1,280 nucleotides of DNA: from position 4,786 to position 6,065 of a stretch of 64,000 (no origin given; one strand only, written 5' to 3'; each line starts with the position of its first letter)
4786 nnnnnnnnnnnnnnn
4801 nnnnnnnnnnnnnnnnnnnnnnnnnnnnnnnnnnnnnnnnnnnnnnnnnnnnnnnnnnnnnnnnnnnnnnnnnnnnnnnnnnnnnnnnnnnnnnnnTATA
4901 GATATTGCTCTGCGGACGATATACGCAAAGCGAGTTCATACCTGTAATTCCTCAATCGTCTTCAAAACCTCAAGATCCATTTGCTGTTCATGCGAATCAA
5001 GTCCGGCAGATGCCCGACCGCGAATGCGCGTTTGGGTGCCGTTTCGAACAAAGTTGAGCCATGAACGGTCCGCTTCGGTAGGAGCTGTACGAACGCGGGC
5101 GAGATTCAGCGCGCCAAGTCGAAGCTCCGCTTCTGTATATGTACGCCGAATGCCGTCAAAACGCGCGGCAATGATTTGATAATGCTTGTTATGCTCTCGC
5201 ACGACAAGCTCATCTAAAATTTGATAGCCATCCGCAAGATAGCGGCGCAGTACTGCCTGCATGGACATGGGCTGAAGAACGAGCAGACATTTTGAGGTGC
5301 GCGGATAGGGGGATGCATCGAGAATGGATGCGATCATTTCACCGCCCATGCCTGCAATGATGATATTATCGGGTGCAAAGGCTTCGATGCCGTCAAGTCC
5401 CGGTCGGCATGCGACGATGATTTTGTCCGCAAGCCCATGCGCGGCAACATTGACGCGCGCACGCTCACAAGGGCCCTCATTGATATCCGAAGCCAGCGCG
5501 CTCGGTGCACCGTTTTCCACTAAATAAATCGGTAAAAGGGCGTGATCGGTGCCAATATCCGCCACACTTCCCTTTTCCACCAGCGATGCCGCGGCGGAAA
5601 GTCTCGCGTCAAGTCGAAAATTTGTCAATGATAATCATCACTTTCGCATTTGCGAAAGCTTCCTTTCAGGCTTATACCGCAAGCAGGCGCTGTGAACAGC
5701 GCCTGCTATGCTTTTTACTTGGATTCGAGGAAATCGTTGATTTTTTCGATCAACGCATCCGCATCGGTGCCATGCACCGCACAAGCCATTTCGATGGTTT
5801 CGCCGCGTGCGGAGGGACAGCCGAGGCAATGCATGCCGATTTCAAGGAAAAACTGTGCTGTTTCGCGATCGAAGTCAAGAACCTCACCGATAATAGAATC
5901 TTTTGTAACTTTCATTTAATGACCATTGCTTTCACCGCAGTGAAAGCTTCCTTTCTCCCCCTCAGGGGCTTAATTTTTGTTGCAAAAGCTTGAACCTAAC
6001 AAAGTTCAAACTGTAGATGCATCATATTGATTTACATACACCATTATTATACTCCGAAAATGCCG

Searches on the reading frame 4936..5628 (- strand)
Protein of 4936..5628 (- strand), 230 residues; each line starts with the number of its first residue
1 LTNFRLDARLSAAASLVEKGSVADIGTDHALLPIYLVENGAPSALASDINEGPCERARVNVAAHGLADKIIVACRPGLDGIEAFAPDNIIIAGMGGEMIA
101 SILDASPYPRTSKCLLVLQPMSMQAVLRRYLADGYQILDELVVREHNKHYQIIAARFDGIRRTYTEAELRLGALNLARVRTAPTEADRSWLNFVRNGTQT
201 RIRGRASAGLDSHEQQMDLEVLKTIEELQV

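Call 12: search_protein_families(library=pfam, proteins=[window:4936-5628:-])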
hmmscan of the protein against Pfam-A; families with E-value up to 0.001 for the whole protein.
window:4936-5628:- (230 aa): 2 families
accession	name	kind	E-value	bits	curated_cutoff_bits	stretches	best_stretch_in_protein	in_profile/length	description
PF12847.13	Methyltransf_18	-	3.8e-43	147.5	27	1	6-153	1-151/151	Methyltransferase domain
PF04816.18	TrmK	-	3.3e-34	118.7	27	1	22-173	1-156/205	tRNA (adenine(22)-N(1))-methyltransferase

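Call 78: find_homologous_proteins(query=window:4936-5628:-, max_evalue=1e-40)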
Query window:4936-5628:- (230 aa): 250 proteins with E <= 1e-40 among 8000 candidates; the best 120 are listed.
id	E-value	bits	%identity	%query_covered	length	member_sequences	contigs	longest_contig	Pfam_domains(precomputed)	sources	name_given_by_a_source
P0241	1.2e-131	455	100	91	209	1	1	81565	PF04816.19,PF12847.14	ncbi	-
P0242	8.8e-94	331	69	99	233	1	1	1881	PF04816.19,PF12847.14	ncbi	-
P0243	1.2e-92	328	66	100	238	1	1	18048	PF04816.19,PF12847.14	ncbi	-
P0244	8.3e-91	322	67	99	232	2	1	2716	PF04816.19,PF12847.14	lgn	-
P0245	4.3e-90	319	68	99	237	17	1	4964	PF04816.19,PF12847.14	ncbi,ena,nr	ncbi:MAG: SAM-dependent methyltransferase [Clostridia bacterium]|nr:SAM-dependent methyltransferase 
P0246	6.1e-77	276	59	99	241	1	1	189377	PF04816.19,PF12847.14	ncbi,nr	ncbi:MAG: SAM-dependent methyltransferase [Clostridiales bacterium]|nr:SAM-dependent methyltransfera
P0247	1.4e-76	275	59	99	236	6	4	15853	PF04816.19,PF12847.14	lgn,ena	-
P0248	7.1e-75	269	59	99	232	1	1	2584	PF04816.19,PF12847.14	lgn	-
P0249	9.4e-75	269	57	99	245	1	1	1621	PF04816.19,PF12847.14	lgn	-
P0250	4.2e-74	267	58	93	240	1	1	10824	PF04816.19,PF12847.14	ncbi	-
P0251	4.8e-74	267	57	99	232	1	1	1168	PF04816.19,PF12847.14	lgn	-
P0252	5.9e-74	266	59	99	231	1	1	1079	PF04816.19,PF12847.14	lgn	-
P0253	8.0e-74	266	58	99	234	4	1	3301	PF04816.19,PF12847.14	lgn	-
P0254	2.7e-73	264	60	94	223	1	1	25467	PF04816.19,PF12847.14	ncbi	-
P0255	7.1e-73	263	58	99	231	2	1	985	PF04816.19,PF12847.14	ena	-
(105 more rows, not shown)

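Call 79: find_encoding_contigs(protein=P0243, flank=10000, max_places=2)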
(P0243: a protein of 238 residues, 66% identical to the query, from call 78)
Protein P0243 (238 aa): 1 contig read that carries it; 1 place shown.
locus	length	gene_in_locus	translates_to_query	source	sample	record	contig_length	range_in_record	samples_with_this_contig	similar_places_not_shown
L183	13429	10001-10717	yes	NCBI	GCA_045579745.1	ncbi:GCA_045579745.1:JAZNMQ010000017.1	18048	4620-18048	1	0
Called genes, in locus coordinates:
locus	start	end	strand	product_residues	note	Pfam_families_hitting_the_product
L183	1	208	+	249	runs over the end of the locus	PF01171:ATP_bind_3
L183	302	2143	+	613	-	PF13522:GATase_6, PF13537:GATase_7, PF12481:DUF3700 (weak), PF00733:Asn_synthase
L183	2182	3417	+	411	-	-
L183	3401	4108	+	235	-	PF01177:Asp_Glu_race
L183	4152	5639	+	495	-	PF08245:Mur_ligase_M, PF02875:Mur_ligase_C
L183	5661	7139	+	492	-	PF08757:CotH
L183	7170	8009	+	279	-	PF02153:PDH_N, PF20463:PDH_C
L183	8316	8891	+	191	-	PF17117:DUF5104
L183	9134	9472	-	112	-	PF11969:DcpS_C, PF01230:HIT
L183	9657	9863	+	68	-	PF08984:DUF1858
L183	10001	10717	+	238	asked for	PF12847:Methyltransf_18, PF04816:TrmK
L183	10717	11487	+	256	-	PF01784:DUF34_NIF3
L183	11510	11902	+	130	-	PF00293:NUDIX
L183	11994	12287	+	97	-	PF01187:MIF (weak)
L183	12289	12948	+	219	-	PF01966:HD (weak)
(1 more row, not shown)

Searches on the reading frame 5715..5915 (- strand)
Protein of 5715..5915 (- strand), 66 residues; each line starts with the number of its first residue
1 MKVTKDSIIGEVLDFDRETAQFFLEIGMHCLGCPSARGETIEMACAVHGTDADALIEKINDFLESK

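Call 12: search_protein_families(library=pfam, proteins=[window:5715-5915:-])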
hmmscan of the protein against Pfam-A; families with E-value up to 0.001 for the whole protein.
window:5715-5915:- (66 aa): 1 family
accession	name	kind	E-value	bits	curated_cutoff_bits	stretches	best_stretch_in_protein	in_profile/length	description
PF08984.16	DUF1858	-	2.7e-20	72.6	32.2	1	4-56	2-59/59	Domain of unknown function (DUF1858)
